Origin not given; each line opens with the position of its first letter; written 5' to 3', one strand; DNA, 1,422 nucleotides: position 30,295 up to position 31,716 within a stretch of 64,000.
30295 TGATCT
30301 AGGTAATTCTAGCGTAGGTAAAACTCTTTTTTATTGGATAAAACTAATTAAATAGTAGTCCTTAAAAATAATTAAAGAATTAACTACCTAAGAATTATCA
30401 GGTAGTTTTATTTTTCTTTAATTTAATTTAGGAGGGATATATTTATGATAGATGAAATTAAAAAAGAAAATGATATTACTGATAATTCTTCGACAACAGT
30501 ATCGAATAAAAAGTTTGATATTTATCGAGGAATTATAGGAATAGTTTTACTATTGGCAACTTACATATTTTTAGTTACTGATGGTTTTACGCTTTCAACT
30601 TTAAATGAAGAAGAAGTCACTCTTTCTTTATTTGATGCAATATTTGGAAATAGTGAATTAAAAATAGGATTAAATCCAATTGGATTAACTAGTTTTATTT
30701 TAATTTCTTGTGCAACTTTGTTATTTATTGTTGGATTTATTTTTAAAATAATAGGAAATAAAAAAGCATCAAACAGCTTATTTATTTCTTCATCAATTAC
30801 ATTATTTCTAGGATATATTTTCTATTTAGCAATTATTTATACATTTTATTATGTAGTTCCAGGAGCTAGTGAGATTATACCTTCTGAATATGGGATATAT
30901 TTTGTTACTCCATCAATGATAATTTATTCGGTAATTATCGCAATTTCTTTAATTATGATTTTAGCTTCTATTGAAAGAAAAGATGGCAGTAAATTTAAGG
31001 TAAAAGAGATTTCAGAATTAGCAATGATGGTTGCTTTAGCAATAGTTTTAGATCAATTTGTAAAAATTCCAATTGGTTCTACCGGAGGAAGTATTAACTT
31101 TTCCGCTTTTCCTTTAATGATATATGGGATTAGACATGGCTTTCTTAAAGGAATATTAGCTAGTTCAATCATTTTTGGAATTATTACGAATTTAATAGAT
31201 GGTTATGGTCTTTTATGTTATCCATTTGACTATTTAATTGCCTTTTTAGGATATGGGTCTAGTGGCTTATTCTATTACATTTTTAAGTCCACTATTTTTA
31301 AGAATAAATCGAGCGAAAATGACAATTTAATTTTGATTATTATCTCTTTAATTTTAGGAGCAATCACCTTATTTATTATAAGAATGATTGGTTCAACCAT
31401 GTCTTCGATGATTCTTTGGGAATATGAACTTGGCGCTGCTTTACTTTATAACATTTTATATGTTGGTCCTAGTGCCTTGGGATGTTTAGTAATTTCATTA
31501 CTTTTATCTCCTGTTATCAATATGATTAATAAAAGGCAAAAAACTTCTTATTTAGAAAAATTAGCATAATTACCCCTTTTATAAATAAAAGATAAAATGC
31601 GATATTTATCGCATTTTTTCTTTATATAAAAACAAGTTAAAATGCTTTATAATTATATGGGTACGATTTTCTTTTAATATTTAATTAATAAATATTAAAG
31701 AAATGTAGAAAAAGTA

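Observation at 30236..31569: TPP riboswitch controlling a double-length ThiT-like membrane protein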

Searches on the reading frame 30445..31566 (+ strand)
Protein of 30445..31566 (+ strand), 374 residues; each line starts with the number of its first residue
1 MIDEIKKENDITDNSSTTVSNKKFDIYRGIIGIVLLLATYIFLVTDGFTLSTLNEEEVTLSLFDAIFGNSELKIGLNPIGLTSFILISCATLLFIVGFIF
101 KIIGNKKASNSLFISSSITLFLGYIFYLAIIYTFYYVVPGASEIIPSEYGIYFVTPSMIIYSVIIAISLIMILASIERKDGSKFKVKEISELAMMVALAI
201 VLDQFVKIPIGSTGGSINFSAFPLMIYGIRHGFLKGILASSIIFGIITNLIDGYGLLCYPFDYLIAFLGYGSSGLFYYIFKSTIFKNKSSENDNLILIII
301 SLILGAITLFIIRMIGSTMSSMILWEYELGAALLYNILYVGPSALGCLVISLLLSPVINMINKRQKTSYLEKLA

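Call 4: search_protein_families(library=pfam, proteins=[window:30445-31566:+], max_evalue=1)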
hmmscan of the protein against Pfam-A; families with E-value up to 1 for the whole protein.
window:30445-31566:+ (374 aa): 3 families
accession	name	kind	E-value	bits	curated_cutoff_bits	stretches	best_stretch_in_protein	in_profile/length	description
PF09515.15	Thia_YuaJ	-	3.5e-14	53.7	25.8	1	190-359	2-169/177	Thiamine transporter protein (Thia_YuaJ)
PF07155.17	ECF-ribofla_trS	-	1.2e-08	35.5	26.7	1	183-348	1-161/172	ECF-type riboflavin transporter, S component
PF12822.12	ECF_trnsprt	-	1.3e-05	25.7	30.7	1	190-355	4-165/169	ECF transporter, substrate-specific component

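Call 5: search_protein_families(library=ncbifam, proteins=[window:30445-31566:+], max_evalue=1)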
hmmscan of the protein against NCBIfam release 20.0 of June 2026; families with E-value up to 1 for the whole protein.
window:30445-31566:+ (374 aa): 1 family
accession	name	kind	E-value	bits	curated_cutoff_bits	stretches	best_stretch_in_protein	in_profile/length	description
TIGR02357.1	ECF_ThiT_YuaJ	equivalog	1.3e-11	44.8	108.45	1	187-357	2-175/183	energy-coupled thiamine transporter ThiT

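Call 7: find_homologous_proteins(query=window:30445-31566:+, max_evalue=0.001)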
Query window:30445-31566:+ (374 aa): 17 proteins with E <= 0.001 among 8000 candidates.
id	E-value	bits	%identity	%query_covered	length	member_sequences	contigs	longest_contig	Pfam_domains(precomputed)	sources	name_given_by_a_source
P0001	1.5e-223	760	99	100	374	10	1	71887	PF07155.18,PF09515.16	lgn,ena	-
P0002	2.5e-73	266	44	92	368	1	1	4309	PF09515.16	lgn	-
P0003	2.0e-63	233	49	80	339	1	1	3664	PF09515.16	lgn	-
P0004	4.4e-60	222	57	54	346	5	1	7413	PF09515.16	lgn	-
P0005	2.6e-58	216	42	94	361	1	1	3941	PF12822.13,PF09515.16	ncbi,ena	-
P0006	3.1e-58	216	59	47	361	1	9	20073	PF09515.16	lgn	-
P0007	3.9e-44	170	56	49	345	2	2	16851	PF09515.16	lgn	-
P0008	4.8e-44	169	56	48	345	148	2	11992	PF09515.16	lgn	-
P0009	7.3e-38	149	46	51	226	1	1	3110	PF07155.18,PF12822.13,PF09515.16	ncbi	-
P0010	1.6e-36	145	46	43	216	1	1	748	PF07155.18,PF09515.16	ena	-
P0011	8.5e-35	139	43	52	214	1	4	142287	PF07155.18,PF12822.13,PF09515.16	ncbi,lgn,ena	-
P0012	1.2e-34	138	49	50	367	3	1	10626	-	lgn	-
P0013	3.1e-32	130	45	45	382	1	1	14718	PF07155.18,PF09515.16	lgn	-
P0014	4.2e-32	130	45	49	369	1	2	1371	PF07155.18,PF09515.16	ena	-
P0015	8.5e-31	126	36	52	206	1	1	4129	PF07155.18,PF12822.13,PF09515.16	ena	-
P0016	2.7e-29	121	42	53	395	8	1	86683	PF07155.18,PF09515.16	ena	-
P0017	1.4e-24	105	38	56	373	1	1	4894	PF09515.16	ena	-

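Call 11: find_encoding_contigs(protein=P0001, flank=10000, max_places=3)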
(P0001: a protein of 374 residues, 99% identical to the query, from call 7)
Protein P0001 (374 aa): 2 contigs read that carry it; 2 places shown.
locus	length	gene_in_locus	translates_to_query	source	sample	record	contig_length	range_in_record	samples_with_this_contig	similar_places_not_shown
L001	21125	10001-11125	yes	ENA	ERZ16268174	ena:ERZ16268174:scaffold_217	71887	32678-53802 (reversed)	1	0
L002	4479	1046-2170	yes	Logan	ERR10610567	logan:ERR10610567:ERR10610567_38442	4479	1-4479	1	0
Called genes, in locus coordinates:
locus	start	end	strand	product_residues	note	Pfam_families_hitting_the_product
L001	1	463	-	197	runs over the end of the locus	-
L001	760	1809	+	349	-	PF09851:SHOCT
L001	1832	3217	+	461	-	-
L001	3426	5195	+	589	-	PF02903:Alpha-amylase_N, PF00128:Alpha-amylase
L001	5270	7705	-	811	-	PF03477:ATP-cone, PF13597:NRDD, PF00085:Thioredoxin (weak), PF00462:Glutaredoxin (weak)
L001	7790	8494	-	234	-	PF13353:Fer4_12, PF04055:Radical_SAM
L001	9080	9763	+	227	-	PF03167:UDG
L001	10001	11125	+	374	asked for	PF07155:ECF-ribofla_trS, PF09515:Thia_YuaJ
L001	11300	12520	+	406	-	-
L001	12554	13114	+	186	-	PF04167:DUF402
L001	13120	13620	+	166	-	PF02367:TsaE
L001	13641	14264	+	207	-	PF00814:TsaD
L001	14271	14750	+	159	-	PF13420:Acetyltransf_4 (faint), PF13673:Acetyltransf_10, PF00583:Acetyltransf_1, PF13508:Acetyltransf_7, PF08445:FR47 (weak)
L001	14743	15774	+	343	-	PF00814:TsaD, PF22521:HypF_C_2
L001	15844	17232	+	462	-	PF01336:tRNA_anti-codon, PF00152:tRNA-synt_2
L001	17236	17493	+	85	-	-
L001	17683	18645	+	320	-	-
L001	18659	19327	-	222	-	-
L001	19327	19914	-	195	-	-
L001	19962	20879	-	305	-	-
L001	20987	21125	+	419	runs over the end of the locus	PF00580:UvrD-helicase, PF13245:AAA_19, PF13604:AAA_30 (faint), PF13361:UvrD_C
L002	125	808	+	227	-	PF03167:UDG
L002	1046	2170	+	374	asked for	PF07155:ECF-ribofla_trS, PF09515:Thia_YuaJ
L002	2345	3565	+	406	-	-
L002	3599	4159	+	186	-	PF04167:DUF402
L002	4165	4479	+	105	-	?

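Call 15: find_related_loci(query=A1, collection=genome_contigs, flank=6000)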
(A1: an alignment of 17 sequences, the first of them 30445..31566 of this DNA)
Query A1 (374 aa) in genome_contigs; peptide patterns used: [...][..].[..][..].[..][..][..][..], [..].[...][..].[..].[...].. (x = any residue, [..] = any of these).
214 stretches matched a pattern; 172 encode a relative of the query (tblastn E <= 1e-3); the best 80 are kept; 80 distinct loci.
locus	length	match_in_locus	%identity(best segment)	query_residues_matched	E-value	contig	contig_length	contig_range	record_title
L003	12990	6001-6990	42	31-373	4e-63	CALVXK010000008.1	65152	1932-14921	MAG: uncultured Bacilli bacterium isolate BRZ_QC__bin46 genome assembly, contig: BRZ_QC__NODE_335_length_65152_cov_10.11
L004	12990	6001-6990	41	31-373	9e-63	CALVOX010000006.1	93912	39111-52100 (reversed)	MAG: uncultured Bacilli bacterium isolate BRZ_KS__bin22 genome assembly, contig: BRZ_KS__NODE_266_length_93912_cov_97.47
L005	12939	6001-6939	41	49-364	1e-61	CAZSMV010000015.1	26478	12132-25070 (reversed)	MAG TPA_asm: uncultured Staphylococcaceae bacterium isolate binchicken_co323_13 genome assembly, contig: NODE_1595_lengt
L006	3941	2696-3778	42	5-366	4e-57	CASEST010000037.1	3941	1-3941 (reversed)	uncultured bacterium isolate Batch4_idba_bin.1741 genome assembly, contig: Batch4_idba_bin.1741.fa_k87_16576462, whole g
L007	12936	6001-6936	40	54-368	1e-56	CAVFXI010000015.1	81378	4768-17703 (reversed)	Gemmiger formicilis isolate H07606-L1_cleanbin_000041 genome assembly, contig: Spades_H07606-L1_contig_123, whole genome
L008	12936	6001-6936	40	54-368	4e-55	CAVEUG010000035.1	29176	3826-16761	Slackia isoflavoniconvertens isolate H07667-L1_cleanbin_000064 genome assembly, contig: Spades_H07667-L1_contig_1305, wh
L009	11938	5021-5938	39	54-364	3e-55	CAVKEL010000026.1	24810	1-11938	Acutalibacteraceae bacterium isolate G02637-L1_cleanbin_000026 genome assembly, contig: Spades_G02637-L1_contig_774, who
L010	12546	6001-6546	51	180-364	3e-54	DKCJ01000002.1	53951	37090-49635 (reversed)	MAG TPA_asm: Bacillales bacterium UBA6877 UBA6877_contig_270, whole genome shotgun sequence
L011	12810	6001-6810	41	95-364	3e-53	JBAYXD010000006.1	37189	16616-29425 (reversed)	MAG: Bacilli bacterium isolate SO_2017_CLC_12 scaffold_1105_c1_PH3_2017, whole genome shotgun sequence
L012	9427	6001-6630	49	161-372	6e-53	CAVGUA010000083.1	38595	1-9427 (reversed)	Parabacteroides goldsteinii isolate H07607-L1_cleanbin_000016 genome assembly, contig: Spades_H07607-L1_contig_249, whol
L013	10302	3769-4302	57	183-363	5e-53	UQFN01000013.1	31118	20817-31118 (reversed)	uncultured Mollicutes bacterium isolate UMGS236 genome assembly, contig: NODE_544_length_31118_cov_54.754402, whole geno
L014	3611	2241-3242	37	34-366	5e-53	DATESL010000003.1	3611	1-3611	MAG TPA_asm: Candidatus Onthovivens sp. isolate SMAG_U9100 k141_49077, whole genome shotgun sequence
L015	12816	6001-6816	44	90-364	2e-51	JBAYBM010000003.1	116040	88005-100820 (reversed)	MAG: Bacilli bacterium isolate SO_2016_CLC_T2_121 scaffold00023_PH3_Jul20_2016, whole genome shotgun sequence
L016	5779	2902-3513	48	163-371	3e-49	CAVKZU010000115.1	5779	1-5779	Lachnospiraceae bacterium isolate G02637-L1_cleanbin_000020 genome assembly, contig: Spades_G02637-L1_contig_5535, whole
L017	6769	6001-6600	48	165-363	1e-46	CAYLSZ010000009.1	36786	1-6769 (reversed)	MAG TPA_asm: uncultured Staphylococcaceae bacterium isolate SRP141132_co3_321 genome assembly, contig: NODE_673_length_3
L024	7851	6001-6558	46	184-373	7e-41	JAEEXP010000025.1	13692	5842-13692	MAG: Bacillales bacterium isolate Tb.RUG.524 NODE_21329_length_13692_cov_1.053520, whole genome shotgun sequence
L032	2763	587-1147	41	184-371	3e-39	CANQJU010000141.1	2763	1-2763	MAG: uncultured Bacilli bacterium isolate Lapin-026__bin89 genome assembly, contig: Lapin-026__NODE_50831_length_2763_co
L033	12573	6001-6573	43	177-371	1e-38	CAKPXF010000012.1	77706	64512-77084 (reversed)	MAG: uncultured Bacilli bacterium isolate REFINED_METABAT215_TOP10_CONTIGS_1500_ASSEMBLY_K77_MERGED__Nepal_MoBio_Fiber-H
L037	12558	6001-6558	48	184-372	2e-38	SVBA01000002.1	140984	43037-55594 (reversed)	MAG: Erysipelotrichaceae bacterium isolate SIG216 NODE_20_length_140984_cov_45.240307, whole genome shotgun sequence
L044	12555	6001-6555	44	183-372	7e-36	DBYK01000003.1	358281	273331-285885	MAG TPA_asm: Bacillales bacterium UBA1188 UBA1188_contig_1288, whole genome shotgun sequence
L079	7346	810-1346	43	176-364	2e-31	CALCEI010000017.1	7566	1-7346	MAG TPA_asm: uncultured Clostridia bacterium isolate SRR6425769_bin.90_CONCOCT_v1.1_MAG genome assembly, contig: ERZ1767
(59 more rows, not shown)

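Call 25: search_solved_structures(query=window:30445-31566:+, max_evalue=1, show_alignments=2)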
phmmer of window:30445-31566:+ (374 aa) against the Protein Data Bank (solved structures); distinct sequences matched with E-value up to 1: 2.
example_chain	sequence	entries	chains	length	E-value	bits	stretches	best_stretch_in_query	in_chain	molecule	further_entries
9qqs_A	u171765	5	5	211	0.3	13.7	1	75-140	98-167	Modulator of smoothened protein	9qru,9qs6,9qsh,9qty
4hzu_S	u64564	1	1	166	0.92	12.1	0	183-344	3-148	Predicted membrane protein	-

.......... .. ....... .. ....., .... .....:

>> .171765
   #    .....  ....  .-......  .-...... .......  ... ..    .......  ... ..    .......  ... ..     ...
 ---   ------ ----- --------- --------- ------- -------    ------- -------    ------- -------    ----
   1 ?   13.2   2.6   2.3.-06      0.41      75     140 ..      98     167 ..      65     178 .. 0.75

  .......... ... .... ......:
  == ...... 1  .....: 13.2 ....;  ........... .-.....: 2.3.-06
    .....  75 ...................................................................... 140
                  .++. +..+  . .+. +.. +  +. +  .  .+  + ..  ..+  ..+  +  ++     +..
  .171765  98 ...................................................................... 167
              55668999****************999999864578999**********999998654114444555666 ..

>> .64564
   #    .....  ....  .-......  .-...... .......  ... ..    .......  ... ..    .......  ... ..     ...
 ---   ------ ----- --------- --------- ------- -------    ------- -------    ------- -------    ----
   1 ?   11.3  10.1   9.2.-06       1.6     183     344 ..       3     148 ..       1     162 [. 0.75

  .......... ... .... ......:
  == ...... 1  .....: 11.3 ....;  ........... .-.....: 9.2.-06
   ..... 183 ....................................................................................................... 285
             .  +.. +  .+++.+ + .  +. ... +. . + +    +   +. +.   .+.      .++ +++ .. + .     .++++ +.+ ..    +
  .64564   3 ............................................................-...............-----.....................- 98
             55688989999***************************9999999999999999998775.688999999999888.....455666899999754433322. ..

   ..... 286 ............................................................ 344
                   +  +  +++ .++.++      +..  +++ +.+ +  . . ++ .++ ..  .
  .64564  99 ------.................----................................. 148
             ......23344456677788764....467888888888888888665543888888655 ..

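Call 30: predict_structure(alignment_id=A1)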
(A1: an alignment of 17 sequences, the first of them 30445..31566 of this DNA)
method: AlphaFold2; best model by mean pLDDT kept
length: 374 residues; sequences in the alignment: 17
mean_pLDDT: 81.0   pTM: 0.67
mean pLDDT of the five models: 81.0, 79.9, 79.8, 78.9, 76.8
residues with pLDDT >= 90: 107; 70-90: 191; 50-70: 63; < 50: 13
segments of 3 or more residues with pLDDT < 50: 8-10, 12-16, 179-181
pLDDT, mean of each block of 10 residues (from residue 1): 50 52 79 86 78 72 84 82 91 92 86 86 82 67 59 61 70 60 74 95 90 80 95 89 90 78 84 90 74 90 94 86 79 91 95 95 88 82
secondary structure, 60 per line:
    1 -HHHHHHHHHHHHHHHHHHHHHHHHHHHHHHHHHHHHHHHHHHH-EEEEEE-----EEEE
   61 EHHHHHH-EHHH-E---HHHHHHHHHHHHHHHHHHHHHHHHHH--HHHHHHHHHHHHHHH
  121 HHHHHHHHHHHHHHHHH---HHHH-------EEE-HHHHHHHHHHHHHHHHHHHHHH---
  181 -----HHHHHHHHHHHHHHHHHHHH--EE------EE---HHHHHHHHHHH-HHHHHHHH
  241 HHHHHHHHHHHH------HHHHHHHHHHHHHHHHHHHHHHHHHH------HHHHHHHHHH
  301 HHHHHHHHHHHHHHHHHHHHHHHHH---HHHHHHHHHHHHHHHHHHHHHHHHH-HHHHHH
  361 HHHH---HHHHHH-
elements in order: H2-44 E46-51 E57-61 H62-67 H78-103 H106-137 H141-144 E152-154 H156-177 H186-205 H221-231 H233-252 H259-284 H291-325 H329-353 H355-364 H368-373

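Call 36: fold_search(model_id=the predicted structure, library=pdb)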
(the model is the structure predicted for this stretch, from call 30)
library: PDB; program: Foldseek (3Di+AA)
matches with E <= 10: 117; with E <= 0.001: 0
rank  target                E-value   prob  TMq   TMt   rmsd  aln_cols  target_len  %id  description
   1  4tkr_B                1.1e-03  1.00  0.36  0.66   4.6       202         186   23  Native-SAD phasing for ThiT from Listeria monocytogenes serovar. (released 2014-06-18)
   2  3rlb_A                1.6e-03  1.00  0.35  0.68   5.0       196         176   18  Crystal structure at 2.0 A of the S-component for thiamin from an ECF-type ABC transporter (released 2011-06-29)
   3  5kbw_A                2.3e-03  1.00  0.35  0.69   4.0       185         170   18  Crystal structure of TmRibU, the riboflavin-binding S subunit from the Thermotoga maritima ECF transporter (released 2016-06-29)
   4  4tkr_A                2.3e-03  1.00  0.35  0.65   4.6       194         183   24  Native-SAD phasing for ThiT from Listeria monocytogenes serovar. (released 2014-06-18)
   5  4muu_A                2.3e-03  1.00  0.34  0.65   5.1       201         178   18  Structure of ThiT with pyrithiamine bound (released 2014-09-17)
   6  5kbw_B                2.3e-03  1.00  0.34  0.67   4.2       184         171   17  Crystal structure of TmRibU, the riboflavin-binding S subunit from the Thermotoga maritima ECF transporter (released 2016-06-29)
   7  9kym_D                5.8e-03  1.00  0.37  0.72   4.1       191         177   15  Folate ECF transporter affected by PFOS (released 2025-06-18)
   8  3rlb_B                5.8e-03  1.00  0.34  0.65   5.4       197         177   20  Crystal structure at 2.0 A of the S-component for thiamin from an ECF-type ABC transporter (released 2011-06-29)
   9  3p5n_A                6.6e-03  1.00  0.31  0.60   5.1       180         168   23  Structure and mechanism of the S component of a bacterial ECF transporter (released 2010-11-03)
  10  4dve_C                1.2e-02  1.00  0.36  0.63   5.1       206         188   20  Crystal structure at 2.1 A of the S-component for biotin from an ECF-type ABC transporter (released 2012-08-29)
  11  4dve_A                1.2e-02  1.00  0.36  0.63   5.1       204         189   19  Crystal structure at 2.1 A of the S-component for biotin from an ECF-type ABC transporter (released 2012-08-29)
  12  6zg3_C                2.4e-02  1.00  0.35  0.57   5.8       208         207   12  the structure of ECF PanT transporter in a complex with a nanobody (released 2021-03-03)
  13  4huq_S                8.3e-02  1.00  0.34  0.70   4.7       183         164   17  Crystal Structure of a transporter (released 2013-04-17)
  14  9n8w_A                9.5e-02  0.66  0.26  0.25  16.0       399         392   11  Intermembrane lipid transport complex LetAB from Escherichia coli (Crosslinked, Composite model corresponding to Map 1 (released 2025-07-16)
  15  8ssa_A                1.3e-01  0.99  0.28  0.12   7.6       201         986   13  Structure of AMPA receptor GluA2 complex with auxiliary subunits TARP gamma-5 and cornichon-2 bound to glutamate and c (released 2023-09-06)
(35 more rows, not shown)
